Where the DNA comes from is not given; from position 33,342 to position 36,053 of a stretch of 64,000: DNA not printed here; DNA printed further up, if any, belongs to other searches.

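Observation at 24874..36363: Chromosomal, relaxase-less, reduced P-type T4SS (VirB2/4/6/8/9/10/11 + VirD4) in a housekeeping context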

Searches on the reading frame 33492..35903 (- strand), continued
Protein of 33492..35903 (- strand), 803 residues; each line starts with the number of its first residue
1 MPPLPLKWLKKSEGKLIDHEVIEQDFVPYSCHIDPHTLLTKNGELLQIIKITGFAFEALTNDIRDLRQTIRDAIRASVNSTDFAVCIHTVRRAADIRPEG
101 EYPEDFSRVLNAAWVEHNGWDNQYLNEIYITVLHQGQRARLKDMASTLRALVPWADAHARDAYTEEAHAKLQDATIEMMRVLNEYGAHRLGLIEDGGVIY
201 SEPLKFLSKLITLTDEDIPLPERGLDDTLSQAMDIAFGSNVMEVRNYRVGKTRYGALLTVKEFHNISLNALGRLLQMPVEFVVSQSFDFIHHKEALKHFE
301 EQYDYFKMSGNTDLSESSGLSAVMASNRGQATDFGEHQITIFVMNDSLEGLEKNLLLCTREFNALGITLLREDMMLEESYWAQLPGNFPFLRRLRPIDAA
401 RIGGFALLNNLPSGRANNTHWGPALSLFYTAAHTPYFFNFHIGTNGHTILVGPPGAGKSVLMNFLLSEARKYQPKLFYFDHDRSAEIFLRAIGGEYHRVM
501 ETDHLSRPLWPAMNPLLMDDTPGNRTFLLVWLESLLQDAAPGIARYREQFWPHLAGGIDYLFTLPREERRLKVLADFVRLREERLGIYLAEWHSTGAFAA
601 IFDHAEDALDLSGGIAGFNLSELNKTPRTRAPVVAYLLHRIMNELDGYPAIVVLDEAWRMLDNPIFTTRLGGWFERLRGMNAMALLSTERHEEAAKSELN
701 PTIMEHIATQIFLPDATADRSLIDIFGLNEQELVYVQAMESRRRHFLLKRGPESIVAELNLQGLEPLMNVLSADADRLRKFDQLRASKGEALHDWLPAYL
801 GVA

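Call 33: get_annotated_region(hit=H1, flank=9000)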
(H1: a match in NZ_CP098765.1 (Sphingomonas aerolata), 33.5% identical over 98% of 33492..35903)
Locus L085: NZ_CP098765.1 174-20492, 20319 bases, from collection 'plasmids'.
description: Sphingomonas aerolata strain PDD-32b-11 plasmid unnamed3, complete sequence
organism: Sphingomonas aerolata (NCBI taxid 185951)
taxonomy: Bacteria; Pseudomonadota; Alphaproteobacteria; Sphingomonadales; Sphingomonadaceae; Sphingomonas; Sphingomonas aerolata
host: -; source: cloud water; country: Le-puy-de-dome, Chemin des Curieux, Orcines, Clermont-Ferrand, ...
typing (MOB-suite, as given by PLSDB): non-mobilizable
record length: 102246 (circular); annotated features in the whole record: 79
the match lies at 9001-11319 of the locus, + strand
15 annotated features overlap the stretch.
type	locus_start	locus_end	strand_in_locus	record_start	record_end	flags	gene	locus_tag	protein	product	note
CDS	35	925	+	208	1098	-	-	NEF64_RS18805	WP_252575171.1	3'-5' exonuclease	-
CDS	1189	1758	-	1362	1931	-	-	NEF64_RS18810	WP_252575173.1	recombinase family protein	GO:0006310 - DNA recombination [Evidence IEA]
CDS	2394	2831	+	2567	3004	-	-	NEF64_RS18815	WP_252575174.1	hypothetical protein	-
CDS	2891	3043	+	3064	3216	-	-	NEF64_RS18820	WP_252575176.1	hypothetical protein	-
CDS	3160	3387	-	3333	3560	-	-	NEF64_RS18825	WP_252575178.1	hypothetical protein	-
CDS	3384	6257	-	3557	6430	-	-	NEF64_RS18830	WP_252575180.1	RHS repeat-associated core domain-containing protein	-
CDS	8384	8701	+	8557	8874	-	-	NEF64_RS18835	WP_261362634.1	TrbC/VirB2 family protein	-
CDS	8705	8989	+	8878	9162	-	-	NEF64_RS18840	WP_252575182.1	type IV secretion system protein VirB3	-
CDS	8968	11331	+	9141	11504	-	-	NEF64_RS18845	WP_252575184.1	VirB4 family type IV secretion/conjugal transfer ATPase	-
CDS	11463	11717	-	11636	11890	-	-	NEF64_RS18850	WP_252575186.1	hypothetical protein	-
CDS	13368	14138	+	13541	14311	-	-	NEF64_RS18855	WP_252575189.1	VirB8/TrbF family protein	-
CDS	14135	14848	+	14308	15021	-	-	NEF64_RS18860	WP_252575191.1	TrbG/VirB9 family P-type conjugative transfer protein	-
CDS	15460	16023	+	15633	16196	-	-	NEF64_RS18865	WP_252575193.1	TrbI/VirB10 family protein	-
CDS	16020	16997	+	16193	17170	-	virB11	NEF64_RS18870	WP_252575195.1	P-type DNA transfer ATPase VirB11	GO:0044097 - secretion by the type IV secretion system [Evidence IEA]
CDS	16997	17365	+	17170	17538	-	-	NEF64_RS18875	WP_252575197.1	TrbC/VirB2 family protein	-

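Call 35: list_cluster_members(proteins=[P0003, P0002, P0004, P0005, P0006, P0010, P0011, P0014])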
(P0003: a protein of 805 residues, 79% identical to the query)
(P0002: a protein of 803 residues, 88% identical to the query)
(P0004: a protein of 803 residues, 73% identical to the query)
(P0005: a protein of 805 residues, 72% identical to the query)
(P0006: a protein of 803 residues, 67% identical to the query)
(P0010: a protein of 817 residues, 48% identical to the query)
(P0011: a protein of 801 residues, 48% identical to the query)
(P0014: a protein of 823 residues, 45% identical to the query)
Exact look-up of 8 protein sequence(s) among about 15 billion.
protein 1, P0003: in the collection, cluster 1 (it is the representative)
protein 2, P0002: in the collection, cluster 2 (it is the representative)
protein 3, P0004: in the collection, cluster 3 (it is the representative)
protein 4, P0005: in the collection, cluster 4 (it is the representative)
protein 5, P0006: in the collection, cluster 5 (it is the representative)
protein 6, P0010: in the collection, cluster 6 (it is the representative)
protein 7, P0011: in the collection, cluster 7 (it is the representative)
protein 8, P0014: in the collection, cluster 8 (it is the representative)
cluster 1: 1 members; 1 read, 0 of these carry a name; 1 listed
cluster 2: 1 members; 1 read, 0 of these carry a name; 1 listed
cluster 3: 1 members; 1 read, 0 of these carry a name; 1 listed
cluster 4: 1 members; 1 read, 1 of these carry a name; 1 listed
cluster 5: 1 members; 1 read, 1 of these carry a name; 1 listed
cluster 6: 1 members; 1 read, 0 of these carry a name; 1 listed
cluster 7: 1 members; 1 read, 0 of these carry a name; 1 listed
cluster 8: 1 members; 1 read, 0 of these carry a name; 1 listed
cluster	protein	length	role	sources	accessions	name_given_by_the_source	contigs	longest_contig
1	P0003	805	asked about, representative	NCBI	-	-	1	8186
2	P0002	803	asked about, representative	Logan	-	-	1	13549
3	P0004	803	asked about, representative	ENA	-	-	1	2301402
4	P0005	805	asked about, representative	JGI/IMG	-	type IV secretion system protein VirB4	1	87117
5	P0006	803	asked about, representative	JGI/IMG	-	type IV secretion system protein VirB4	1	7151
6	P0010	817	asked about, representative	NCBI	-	-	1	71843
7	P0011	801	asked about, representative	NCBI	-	-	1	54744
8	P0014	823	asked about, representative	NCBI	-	-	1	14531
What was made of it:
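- Tried and rejected: Cluster-member names for close relatives gave no organism names (call 35).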

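Call 36: find_encoding_contigs(protein=P0002, flank=10000, max_places=2)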
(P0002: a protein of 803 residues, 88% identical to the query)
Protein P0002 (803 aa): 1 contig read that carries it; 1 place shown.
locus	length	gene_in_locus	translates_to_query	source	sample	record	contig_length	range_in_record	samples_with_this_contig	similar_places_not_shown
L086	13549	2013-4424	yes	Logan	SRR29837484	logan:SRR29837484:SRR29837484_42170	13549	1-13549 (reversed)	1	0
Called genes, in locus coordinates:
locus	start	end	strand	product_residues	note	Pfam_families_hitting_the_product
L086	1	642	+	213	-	?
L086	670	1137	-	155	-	PF14588:YjgF_endoribonc, PF01042:Ribonuc_L-PSP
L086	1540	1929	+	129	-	PF04956:TrbC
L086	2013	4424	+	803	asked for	PF27097:VirB4_TrbE_N, PF03135:CagE_TrbE_VirB, PF13401:AAA_22 (weak)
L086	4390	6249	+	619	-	PF04610:TrbL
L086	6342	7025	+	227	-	PF04335:VirB8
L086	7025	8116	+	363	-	PF03524:CagX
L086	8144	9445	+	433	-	PF03743:TrbI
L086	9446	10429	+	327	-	PF00437:T2SSE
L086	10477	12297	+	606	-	PF02534:T4SS-DNA_transf, PF10412:TrwB_AAD_bind, PF12696:TraG-D_C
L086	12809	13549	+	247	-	?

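Call 37: find_encoding_contigs(protein=P0003, flank=10000, max_places=2)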
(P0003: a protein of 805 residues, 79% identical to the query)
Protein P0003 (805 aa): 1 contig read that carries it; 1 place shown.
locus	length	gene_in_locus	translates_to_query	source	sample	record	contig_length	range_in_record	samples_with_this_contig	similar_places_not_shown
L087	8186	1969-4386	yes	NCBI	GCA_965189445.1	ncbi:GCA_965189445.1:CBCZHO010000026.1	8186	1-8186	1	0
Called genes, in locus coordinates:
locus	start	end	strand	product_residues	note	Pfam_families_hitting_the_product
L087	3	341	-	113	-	?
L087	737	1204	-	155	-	PF14588:YjgF_endoribonc, PF01042:Ribonuc_L-PSP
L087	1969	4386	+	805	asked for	PF27097:VirB4_TrbE_N, PF03135:CagE_TrbE_VirB, PF13401:AAA_22 (faint)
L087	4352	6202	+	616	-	PF04610:TrbL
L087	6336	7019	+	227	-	PF04335:VirB8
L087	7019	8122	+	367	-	PF03524:CagX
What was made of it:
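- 31625..33526 (-): virB6-like gene (633 aa). It has a signal/TM segment, a TrbL core with several TM segments, and a hydrophilic, predicted coiled-coil C-terminal extension of about 200 aa. The start is inferred from relatives (calls 36, 37).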

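Call 40: find_homologous_proteins(query=L070:10001-12316:+, max_evalue=1e-30)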
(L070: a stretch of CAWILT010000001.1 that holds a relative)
Query L070:10001-12316:+ (772 aa): 4943 proteins with E <= 1e-30 among 8000 candidates; the best 120 are listed.
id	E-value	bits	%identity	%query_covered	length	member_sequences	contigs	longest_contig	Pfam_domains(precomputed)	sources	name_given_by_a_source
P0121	0.0e+0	1557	86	100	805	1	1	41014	PF19044.7,PF27097.1,PF12846.14,PF03135.20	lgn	-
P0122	0.0e+0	1553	86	100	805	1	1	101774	PF19044.7,PF27097.1,PF12846.14,PF03135.20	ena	-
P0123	0.0e+0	1544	85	100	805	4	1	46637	PF19044.7,PF27097.1,PF12846.14,PF03135.20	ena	-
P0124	0.0e+0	1535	85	100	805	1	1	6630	PF19044.7,PF27097.1,PF12846.14,PF03135.20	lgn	-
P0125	0.0e+0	1529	85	100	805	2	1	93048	PF10412.16,PF19044.7,PF27097.1,PF12846.14,PF03135.20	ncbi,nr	ncbi:MAG: VirB4 family type IV secretion/conjugal transfer ATPase [Rickettsiales bacterium]|nr:VirB4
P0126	0.0e+0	1526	84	100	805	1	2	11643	PF19044.7,PF27097.1,PF12846.14,PF03135.20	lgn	-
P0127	0.0e+0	1514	83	100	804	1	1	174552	PF19044.7,PF27097.1,PF12846.14,PF03135.20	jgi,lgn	jgi:type IV secretion system protein VirB4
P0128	0.0e+0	1497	83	100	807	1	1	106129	PF19044.7,PF27097.1,PF12846.14,PF03135.20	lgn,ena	-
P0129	0.0e+0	1401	76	100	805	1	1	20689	PF19044.7,PF27097.1,PF13401.13,PF12846.14,PF03135.20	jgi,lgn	jgi:type IV secretion system protein VirB4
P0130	0.0e+0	1399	77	100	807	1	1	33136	PF19044.7,PF27097.1,PF12846.14,PF03135.20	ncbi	-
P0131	0.0e+0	1398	77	100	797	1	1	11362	PF19044.7,PF27097.1,PF12846.14,PF03135.20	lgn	-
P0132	0.0e+0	1393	76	100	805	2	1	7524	PF19044.7,PF27097.1,PF12846.14,PF03135.20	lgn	-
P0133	0.0e+0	1387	76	100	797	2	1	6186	PF19044.7,PF27097.1,PF12846.14,PF03135.20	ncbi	-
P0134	0.0e+0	1365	74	100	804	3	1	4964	PF19044.7,PF27097.1,PF12846.14,PF03135.20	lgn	-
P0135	0.0e+0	1360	75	100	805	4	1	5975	PF19044.7,PF27097.1,PF12846.14,PF03135.20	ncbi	-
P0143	0.0e+0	1212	67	100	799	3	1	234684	PF19044.7,PF27097.1,PF12846.14,PF03135.20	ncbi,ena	-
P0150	0.0e+0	1200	66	100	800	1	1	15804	PF19044.7,PF27097.1,PF13401.13,PF12846.14,PF03135.20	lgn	-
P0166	0.0e+0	1189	65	100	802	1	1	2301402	PF19044.7,PF27097.1,PF12846.14,PF03135.20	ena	-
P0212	0.0e+0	1170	64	100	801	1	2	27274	PF19044.7,PF27097.1,PF12846.14,PF03135.20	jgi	jgi:type IV secretion system protein VirB4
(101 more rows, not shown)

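Call 41: find_encoding_contigs(protein=P0166, flank=10000, max_places=2)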
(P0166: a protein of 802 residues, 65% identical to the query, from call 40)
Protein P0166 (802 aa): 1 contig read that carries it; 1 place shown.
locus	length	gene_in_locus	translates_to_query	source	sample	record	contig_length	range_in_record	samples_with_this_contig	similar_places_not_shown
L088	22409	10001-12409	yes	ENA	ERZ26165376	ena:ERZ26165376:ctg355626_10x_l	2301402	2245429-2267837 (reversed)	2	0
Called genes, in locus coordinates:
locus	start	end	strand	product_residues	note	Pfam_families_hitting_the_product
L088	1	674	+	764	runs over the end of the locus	PF08448:PAS_4 (faint), PF13188:PAS_8 (faint), PF12860:PAS_7, PF00512:HisKA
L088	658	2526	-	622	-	PF01546:Peptidase_M20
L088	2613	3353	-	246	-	-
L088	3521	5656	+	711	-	PF13328:HD_4, PF01966:HD, PF04607:RelA_SpoT, PF02824:TGS, PF19296:RelA_AH, PF28438:RelA_RIS, PF13291:ACT_4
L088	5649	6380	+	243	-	PF03740:PdxJ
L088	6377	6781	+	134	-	PF01648:ACPS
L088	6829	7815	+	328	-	PF00120:Gln-synt_C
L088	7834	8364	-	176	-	PF02643:DUF192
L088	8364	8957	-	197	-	PF02643:DUF192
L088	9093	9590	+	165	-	-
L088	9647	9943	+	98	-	PF05101:VirB3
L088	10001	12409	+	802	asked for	PF27097:VirB4_TrbE_N, PF03135:CagE_TrbE_VirB, PF12846:AAA_10 (faint), PF19044:P-loop_TraG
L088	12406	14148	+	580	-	PF04610:TrbL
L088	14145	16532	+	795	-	PF04610:TrbL (weak)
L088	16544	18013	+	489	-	PF04610:TrbL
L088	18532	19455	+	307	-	PF02559:CarD_TRCF_RID, PF21095:CarD_C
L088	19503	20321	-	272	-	PF11020:DUF2610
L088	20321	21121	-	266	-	PF13085:Fer2_3, PF13237:Fer4_10 (weak), PF13183:Fer4_8, PF13534:Fer4_17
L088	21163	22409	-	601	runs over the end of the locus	PF00890:FAD_binding_2, PF02910:Succ_DH_flav_C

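Call 68: search_protein_families(library=ncbifam, proteins=[P0166, L066:10001-12367:+, L064:5476-7860:+, L029:10001-12316:+, L081:10001-12412:+, L088:9647-9943:+], max_evalue=1e-20)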
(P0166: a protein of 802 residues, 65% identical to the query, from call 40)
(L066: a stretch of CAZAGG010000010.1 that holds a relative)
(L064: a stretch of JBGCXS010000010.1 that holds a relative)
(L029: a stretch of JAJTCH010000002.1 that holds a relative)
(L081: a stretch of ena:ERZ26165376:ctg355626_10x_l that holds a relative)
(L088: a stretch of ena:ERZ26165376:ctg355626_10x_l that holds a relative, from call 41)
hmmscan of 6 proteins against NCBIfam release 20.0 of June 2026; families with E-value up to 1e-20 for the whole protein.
P0166 (802 aa): 7 families
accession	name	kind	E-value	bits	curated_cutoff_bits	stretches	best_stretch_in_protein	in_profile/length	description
NF010473.0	PRK13898.1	equivalog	0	1212.3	1050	1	9-801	4-800/801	type IV secretion system ATPase VirB4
TIGR00929.1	VirB4_CagE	subfamily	4.8e-255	848.6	643.1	1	22-798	4-791/792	VirB4 family type IV secretion/conjugal transfer ATPase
NF010427.0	PRK13853.1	equivalog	2.6e-135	452.3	957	1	23-800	9-785/789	type IV secretion system protein VirB4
NF010447.0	PRK13873.1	equivalog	1.3e-86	291.3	1020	1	25-786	13-781/815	conjugal transfer protein TrbE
NF010466.0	PRK13891.1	subfamily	4e-63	213.6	1322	1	311-791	346-837/852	conjugal transfer protein TrbE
NF010404.0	PRK13830.1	subfamily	3.9e-62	210.1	810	1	26-792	14-803/818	conjugal transfer protein TrbE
TIGR02746.1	TraC-F-type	equivalog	4e-26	91.2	567.05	1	302-790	281-791/800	type IV secretion system protein TraC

L066:10001-12367:+ (789 aa): 7 families
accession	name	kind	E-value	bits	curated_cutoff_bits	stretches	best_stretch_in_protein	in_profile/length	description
NF010473.0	PRK13898.1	equivalog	0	1245.8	1050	1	2-789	3-794/801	type IV secretion system ATPase VirB4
TIGR00929.1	VirB4_CagE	subfamily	4.6e-266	885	643.1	1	17-789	5-788/792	VirB4 family type IV secretion/conjugal transfer ATPase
NF010427.0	PRK13853.1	equivalog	2.7e-144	482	957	1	16-789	8-780/789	type IV secretion system protein VirB4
NF010447.0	PRK13873.1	equivalog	3.6e-84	283.2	1020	1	309-781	307-782/815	conjugal transfer protein TrbE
NF010466.0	PRK13891.1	subfamily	3.1e-66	223.9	1322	1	20-781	43-832/852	conjugal transfer protein TrbE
NF010404.0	PRK13830.1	subfamily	1.5e-62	211.5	810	1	18-736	12-754/818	conjugal transfer protein TrbE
TIGR02746.1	TraC-F-type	equivalog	1.8e-22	79.1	567.05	1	301-751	286-761/800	type IV secretion system protein TraC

L064:5476-7860:+ (795 aa): 6 families
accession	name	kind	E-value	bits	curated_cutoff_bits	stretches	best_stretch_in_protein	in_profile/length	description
TIGR00929.1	VirB4_CagE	subfamily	2.5e-182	608.1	643.1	1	18-795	6-786/792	VirB4 family type IV secretion/conjugal transfer ATPase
NF010473.0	PRK13898.1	equivalog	2.6e-172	574.8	1050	1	5-795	6-792/801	type IV secretion system ATPase VirB4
NF010427.0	PRK13853.1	equivalog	1.3e-83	281.2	957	1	19-794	11-777/789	type IV secretion system protein VirB4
NF010447.0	PRK13873.1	equivalog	7.6e-44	149.8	1020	1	325-738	326-733/815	conjugal transfer protein TrbE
NF010466.0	PRK13891.1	subfamily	9.3e-29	99.9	1322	1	327-722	371-762/852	conjugal transfer protein TrbE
NF010404.0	PRK13830.1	subfamily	2.2e-28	98.5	810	1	326-719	339-724/818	conjugal transfer protein TrbE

L029:10001-12316:+ (772 aa): 6 families
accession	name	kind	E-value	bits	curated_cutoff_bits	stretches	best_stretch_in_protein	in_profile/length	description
TIGR00929.1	VirB4_CagE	subfamily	2e-187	624.9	643.1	1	2-770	9-790/792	VirB4 family type IV secretion/conjugal transfer ATPase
NF010473.0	PRK13898.1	equivalog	5.8e-182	606.7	1050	1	2-770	22-796/801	type IV secretion system ATPase VirB4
NF010427.0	PRK13853.1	equivalog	1.1e-92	311.2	957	1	2-769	13-781/789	type IV secretion system protein VirB4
NF010447.0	PRK13873.1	equivalog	2.3e-68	230.9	1020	1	312-759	332-781/815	conjugal transfer protein TrbE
NF010404.0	PRK13830.1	subfamily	3.3e-44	150.8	810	1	289-765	321-803/818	conjugal transfer protein TrbE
NF010466.0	PRK13891.1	subfamily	1.7e-39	135.4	1322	1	405-765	473-838/852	conjugal transfer protein TrbE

L081:10001-12412:+ (803 aa): 6 families
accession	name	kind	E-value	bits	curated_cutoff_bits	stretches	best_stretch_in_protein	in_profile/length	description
TIGR00929.1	VirB4_CagE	subfamily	3.6e-179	597.6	643.1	1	24-802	9-791/792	VirB4 family type IV secretion/conjugal transfer ATPase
NF010473.0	PRK13898.1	equivalog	8.7e-179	596.2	1050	1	9-803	7-798/801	type IV secretion system ATPase VirB4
NF010427.0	PRK13853.1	equivalog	6.4e-91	305.4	957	1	24-800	13-781/789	type IV secretion system protein VirB4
NF010447.0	PRK13873.1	equivalog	5.4e-65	219.8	1020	1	339-792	334-783/815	conjugal transfer protein TrbE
NF010466.0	PRK13891.1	subfamily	7.4e-34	116.8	1322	1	422-796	465-838/852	conjugal transfer protein TrbE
NF010404.0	PRK13830.1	subfamily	1.5e-32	112.3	810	1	339-791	346-797/818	conjugal transfer protein TrbE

L088:9647-9943:+ (98 aa): 1 family
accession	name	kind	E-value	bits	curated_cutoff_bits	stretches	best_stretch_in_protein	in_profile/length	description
NF010474.0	PRK13899.1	equivalog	4.8e-31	107.2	74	1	1-97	1-96/97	type IV secretion system protein VirB3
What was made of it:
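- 33492..35903 (-): virB4 of the RvhB4-II paralog type (803 aa), with Walker A and Walker B intact. It scores 586 bits on NF010473 (cutoff 1050), like other B4-II proteins; B4-I proteins score above 1200 (call 68).
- On rvh T4SS: The VirB4 score pattern is identical to other B4-II proteins (call 68).
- The NCBIfam score pattern agrees (call 68).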

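Call 70: find_encoding_contigs(protein=P0143, flank=10000, max_places=3)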
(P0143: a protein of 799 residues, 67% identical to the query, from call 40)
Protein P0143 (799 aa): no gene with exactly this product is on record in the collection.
